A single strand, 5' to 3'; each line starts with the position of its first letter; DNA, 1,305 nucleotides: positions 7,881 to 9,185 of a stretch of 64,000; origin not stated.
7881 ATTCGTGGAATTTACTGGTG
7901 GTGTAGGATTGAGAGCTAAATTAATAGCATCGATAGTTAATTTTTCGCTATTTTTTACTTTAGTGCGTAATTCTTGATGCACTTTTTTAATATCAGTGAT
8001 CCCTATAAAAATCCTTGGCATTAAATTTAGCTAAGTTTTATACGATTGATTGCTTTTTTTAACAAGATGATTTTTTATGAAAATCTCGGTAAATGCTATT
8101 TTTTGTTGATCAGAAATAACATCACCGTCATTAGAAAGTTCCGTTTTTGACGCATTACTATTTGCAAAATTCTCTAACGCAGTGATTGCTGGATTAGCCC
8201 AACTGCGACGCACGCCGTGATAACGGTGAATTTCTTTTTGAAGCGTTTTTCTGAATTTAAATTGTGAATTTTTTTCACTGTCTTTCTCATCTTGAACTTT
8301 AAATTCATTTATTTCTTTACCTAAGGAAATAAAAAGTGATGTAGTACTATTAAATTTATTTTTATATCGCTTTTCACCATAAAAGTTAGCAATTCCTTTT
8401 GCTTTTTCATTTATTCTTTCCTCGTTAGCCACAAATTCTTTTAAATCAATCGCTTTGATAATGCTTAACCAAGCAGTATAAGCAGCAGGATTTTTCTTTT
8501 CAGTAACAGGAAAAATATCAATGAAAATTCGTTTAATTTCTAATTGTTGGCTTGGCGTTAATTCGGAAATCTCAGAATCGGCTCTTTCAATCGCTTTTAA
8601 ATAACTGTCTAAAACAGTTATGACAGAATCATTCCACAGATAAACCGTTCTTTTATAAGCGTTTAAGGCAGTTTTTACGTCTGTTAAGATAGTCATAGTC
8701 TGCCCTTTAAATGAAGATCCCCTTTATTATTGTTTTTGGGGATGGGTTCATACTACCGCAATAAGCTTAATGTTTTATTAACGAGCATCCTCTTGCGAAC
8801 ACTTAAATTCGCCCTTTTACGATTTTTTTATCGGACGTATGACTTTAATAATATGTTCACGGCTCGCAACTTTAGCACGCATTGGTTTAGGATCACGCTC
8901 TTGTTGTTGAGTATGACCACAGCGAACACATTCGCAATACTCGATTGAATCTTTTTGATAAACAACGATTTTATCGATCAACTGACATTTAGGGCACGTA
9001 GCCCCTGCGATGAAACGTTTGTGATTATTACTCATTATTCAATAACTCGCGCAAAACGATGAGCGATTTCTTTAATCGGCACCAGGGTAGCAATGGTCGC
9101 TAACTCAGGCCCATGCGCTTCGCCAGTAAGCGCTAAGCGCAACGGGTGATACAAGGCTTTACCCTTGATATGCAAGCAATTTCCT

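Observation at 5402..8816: AT-rich approximately 3.4-kb island inserted between xseA and yheV-gltX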

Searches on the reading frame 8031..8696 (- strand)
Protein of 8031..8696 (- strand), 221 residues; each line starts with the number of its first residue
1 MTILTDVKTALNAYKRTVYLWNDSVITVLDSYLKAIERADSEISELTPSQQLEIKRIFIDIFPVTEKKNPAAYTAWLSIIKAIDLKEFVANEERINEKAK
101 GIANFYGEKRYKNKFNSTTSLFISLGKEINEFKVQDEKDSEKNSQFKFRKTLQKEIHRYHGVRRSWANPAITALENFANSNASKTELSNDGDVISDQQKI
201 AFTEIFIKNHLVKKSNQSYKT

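Call 4: search_protein_families(library=pfam, proteins=[window:8031-8696:-], max_evalue=0.1)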
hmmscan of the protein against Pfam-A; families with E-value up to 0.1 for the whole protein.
window:8031-8696:- (221 aa): 0 families

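Call 5: search_protein_families(library=ncbifam, proteins=[window:8031-8696:-], max_evalue=0.1)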
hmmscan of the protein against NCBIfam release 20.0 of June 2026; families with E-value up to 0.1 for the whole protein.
window:8031-8696:- (221 aa): 0 families

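Call 6: search_protein_families(library=padloc, proteins=[window:8031-8696:-], max_evalue=0.1)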
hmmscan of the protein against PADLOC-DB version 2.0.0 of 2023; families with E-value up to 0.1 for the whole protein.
window:8031-8696:- (221 aa): 1 family
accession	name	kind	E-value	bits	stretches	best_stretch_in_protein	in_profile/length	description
PDLC00006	DruC1|DruC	-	0.011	12.3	1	6-192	143-330/626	Unknown function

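Call 7: search_protein_families(library=phrogs, proteins=[window:8031-8696:-], max_evalue=0.1)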
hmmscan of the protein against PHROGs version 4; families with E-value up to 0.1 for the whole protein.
window:8031-8696:- (221 aa): 0 families

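Call 15: find_encoding_contigs(protein=window:8031-8696:-, flank=10000, max_places=10)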
Protein window:8031-8696:- (221 aa): 3 contigs read that carry it; 2 places shown.
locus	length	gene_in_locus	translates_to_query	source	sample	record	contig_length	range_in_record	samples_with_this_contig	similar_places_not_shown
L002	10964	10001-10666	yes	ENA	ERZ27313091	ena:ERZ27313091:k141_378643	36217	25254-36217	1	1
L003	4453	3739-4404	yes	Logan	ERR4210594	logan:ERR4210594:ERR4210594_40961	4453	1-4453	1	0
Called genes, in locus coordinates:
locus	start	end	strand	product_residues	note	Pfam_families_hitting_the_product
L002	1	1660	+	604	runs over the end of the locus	PF01541:GIY-YIG, PF27096:UvrC_M, PF02151:UVR, PF22920:UvrC_RNaseH, PF08459:UvrC_RNaseH_dom, PF00633:HHH (faint), PF14520:HHH_5 (weak)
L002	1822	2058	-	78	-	PF11137:DUF2909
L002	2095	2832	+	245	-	PF02104:SURF1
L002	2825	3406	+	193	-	PF26971:TM-like_Thioredoxin-like_C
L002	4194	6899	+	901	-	PF07517:SecA_DEAD, PF01043:SecA_PP_bind, PF21090:P-loop_SecA, PF07516:SecA_SW, PF02810:SEC-C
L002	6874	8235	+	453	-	PF02878:PGM_PMM_I, PF02879:PGM_PMM_II, PF02880:PGM_PMM_III, PF00408:PGM_PMM_IV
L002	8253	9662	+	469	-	PF00749:tRNA-synt_1c, PF19269:Anticodon_2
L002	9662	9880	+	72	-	PF09526:DUF2387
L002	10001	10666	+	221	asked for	-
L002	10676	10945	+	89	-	-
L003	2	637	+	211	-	?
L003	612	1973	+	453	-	PF02878:PGM_PMM_I, PF02879:PGM_PMM_II, PF02880:PGM_PMM_III, PF00408:PGM_PMM_IV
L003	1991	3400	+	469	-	PF00749:tRNA-synt_1c, PF19269:Anticodon_2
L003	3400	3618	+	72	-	PF09526:DUF2387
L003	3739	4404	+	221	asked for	-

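Call 16: find_homologous_proteins(query=window:8031-8696:-, max_evalue=0.01)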
Query window:8031-8696:- (221 aa): 1 proteins with E <= 0.01 among 156 candidates.
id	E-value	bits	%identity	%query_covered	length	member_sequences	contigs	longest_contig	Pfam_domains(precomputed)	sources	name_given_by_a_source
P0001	6.5e-137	472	100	100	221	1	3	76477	-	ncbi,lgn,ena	-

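Call 24: search_protein_representatives(protein=window:8031-8696:-)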
Query: 221 residues. Proteins with E-value up to 0.001 (for the whole library): 1; up to 1e-10: 1; up to 1e-30: 1. The best 1 are listed.
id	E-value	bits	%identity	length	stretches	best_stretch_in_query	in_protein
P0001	2.1e-137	471.7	100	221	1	1-221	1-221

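Call 25: predict_structure(protein=window:8031-8696:-)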
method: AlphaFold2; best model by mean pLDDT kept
length: 221 residues; sequences in the alignment: 1
mean_pLDDT: 41.7   pTM: 0.26
mean pLDDT of the five models: 41.7, 40.4, 39.2, 38.7, 38.5
residues with pLDDT >= 90: 0; 70-90: 0; 50-70: 29; < 50: 192
segments of 3 or more residues with pLDDT < 50: 1-4, 14-33, 38-130, 132-143, 158-164, 176-221
pLDDT, mean of each block of 10 residues (from residue 1): 46 45 43 47 43 42 37 41 33 34 33 41 44 46 53 50 47 50 34 36 41 29 30
secondary structure, 60 per line:
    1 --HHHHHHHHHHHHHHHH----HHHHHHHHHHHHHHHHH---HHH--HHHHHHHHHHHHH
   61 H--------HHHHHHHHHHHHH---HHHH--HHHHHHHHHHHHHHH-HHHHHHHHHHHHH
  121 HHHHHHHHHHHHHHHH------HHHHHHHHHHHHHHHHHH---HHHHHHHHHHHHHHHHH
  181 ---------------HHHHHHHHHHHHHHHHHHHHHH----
elements in order: H3-18 H23-39 H48-61 H70-82 H86-89 H92-106 H108-136 H143-160 H164-180 H196-217

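Call 37: list_cluster_members(proteins=[window:8031-8696:-, window:7351-7737:-, window:7752-8021:-, window:6386-7354:+, window:3716-5401:-, window:9035-10444:-, P0004, P0007, P0011])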
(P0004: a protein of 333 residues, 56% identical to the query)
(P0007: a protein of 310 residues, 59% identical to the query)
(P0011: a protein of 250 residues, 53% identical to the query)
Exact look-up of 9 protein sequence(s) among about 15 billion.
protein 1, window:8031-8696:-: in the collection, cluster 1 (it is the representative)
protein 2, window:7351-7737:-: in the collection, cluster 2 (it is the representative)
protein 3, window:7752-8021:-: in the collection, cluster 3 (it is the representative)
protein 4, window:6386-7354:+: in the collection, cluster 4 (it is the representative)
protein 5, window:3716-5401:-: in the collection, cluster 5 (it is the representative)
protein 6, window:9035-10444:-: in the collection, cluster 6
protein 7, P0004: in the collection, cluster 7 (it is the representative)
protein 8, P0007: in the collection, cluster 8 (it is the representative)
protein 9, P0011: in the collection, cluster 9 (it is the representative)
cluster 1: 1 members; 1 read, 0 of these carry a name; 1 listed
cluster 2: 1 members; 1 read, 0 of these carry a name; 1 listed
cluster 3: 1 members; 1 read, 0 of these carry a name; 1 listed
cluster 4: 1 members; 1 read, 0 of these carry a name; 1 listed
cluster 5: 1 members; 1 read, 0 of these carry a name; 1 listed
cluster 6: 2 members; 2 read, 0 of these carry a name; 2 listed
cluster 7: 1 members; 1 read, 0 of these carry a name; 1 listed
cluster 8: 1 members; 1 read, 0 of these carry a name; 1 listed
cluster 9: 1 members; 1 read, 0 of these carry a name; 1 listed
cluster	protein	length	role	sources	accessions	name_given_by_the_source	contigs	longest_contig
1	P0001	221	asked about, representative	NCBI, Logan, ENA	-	-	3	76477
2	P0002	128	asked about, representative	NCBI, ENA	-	-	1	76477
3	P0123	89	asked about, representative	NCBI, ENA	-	-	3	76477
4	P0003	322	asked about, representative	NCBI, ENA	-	-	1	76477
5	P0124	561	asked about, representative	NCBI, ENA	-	-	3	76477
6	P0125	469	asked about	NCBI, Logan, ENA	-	-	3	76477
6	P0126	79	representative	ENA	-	-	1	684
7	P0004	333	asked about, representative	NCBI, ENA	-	-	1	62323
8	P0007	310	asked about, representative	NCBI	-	-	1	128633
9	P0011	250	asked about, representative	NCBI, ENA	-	-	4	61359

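Call 41: search_dna_similar(query=window:8031-8696:-, collection=phages, mode=protein, max_evalue=0.1, max_rows=10)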
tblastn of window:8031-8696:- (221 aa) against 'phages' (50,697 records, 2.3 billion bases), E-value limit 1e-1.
No match.

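Call 42: search_dna_similar(query=window:8031-8696:-, collection=plasmids, mode=protein, max_evalue=0.1, max_rows=10)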
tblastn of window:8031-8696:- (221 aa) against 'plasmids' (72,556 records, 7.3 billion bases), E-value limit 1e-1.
No match.

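Call 55: search_solved_structures(query=window:8031-8696:-, max_evalue=10)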
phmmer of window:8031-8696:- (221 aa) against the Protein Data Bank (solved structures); distinct sequences matched with E-value up to 10: 0.

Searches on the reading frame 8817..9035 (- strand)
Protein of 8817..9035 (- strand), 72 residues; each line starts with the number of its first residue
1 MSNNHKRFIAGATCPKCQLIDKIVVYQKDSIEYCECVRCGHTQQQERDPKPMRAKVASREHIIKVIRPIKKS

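Call 4: search_protein_families(library=pfam, proteins=[window:8817-9035:-], max_evalue=0.1)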
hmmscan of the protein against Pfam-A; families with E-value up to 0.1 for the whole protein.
window:8817-9035:- (72 aa): 2 families
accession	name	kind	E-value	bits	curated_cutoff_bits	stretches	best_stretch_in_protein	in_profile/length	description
PF09526.16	DUF2387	-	1.1e-16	61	25.9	1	5-59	2-58/72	Probable metal-binding protein (DUF2387)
PF12760.12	Zn_ribbon_IS1595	-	0.024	15.1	25.4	1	7-42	14-46/46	Transposase zinc-ribbon domain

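Call 5: search_protein_families(library=ncbifam, proteins=[window:8817-9035:-], max_evalue=0.1)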
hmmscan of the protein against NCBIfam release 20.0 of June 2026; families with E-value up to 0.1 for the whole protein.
window:8817-9035:- (72 aa): 1 family
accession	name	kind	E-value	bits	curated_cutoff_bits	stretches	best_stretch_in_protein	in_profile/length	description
TIGR02443.1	TIGR02443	equivalog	1.1e-18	66.8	49.45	1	5-47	3-45/59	YheV family putative zinc ribbon protein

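Call 27: find_encoding_contigs(protein=window:8817-9035:-, flank=10000, max_places=10)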
Protein window:8817-9035:- (72 aa): 6 contigs read that carry it; 5 places shown.
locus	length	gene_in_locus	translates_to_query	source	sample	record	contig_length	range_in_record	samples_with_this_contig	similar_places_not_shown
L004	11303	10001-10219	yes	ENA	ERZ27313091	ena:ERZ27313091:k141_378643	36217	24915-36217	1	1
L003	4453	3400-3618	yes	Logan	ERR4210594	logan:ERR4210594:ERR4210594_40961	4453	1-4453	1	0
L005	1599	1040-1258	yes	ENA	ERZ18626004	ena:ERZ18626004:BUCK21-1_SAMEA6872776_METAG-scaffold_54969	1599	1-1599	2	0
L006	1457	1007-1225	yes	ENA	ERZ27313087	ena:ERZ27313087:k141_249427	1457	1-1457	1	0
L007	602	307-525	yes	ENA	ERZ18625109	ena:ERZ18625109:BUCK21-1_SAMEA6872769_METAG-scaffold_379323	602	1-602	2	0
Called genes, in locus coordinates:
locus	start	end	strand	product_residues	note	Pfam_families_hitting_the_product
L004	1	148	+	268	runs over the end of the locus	PF02616:SMC_ScpA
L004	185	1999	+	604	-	PF01541:GIY-YIG, PF27096:UvrC_M, PF02151:UVR, PF22920:UvrC_RNaseH, PF08459:UvrC_RNaseH_dom, PF00633:HHH (faint), PF14520:HHH_5 (weak)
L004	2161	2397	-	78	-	PF11137:DUF2909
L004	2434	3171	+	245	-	PF02104:SURF1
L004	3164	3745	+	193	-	PF26971:TM-like_Thioredoxin-like_C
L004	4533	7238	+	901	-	PF07517:SecA_DEAD, PF01043:SecA_PP_bind, PF21090:P-loop_SecA, PF07516:SecA_SW, PF02810:SEC-C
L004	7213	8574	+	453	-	PF02878:PGM_PMM_I, PF02879:PGM_PMM_II, PF02880:PGM_PMM_III, PF00408:PGM_PMM_IV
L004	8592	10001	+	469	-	PF00749:tRNA-synt_1c, PF19269:Anticodon_2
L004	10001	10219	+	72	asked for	PF09526:DUF2387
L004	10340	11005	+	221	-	-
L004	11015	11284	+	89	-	-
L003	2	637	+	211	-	?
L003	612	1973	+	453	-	PF02878:PGM_PMM_I, PF02879:PGM_PMM_II, PF02880:PGM_PMM_III, PF00408:PGM_PMM_IV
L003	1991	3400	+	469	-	PF00749:tRNA-synt_1c, PF19269:Anticodon_2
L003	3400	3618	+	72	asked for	PF09526:DUF2387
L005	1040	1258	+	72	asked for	PF09526:DUF2387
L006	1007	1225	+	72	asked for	PF09526:DUF2387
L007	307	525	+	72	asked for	PF09526:DUF2387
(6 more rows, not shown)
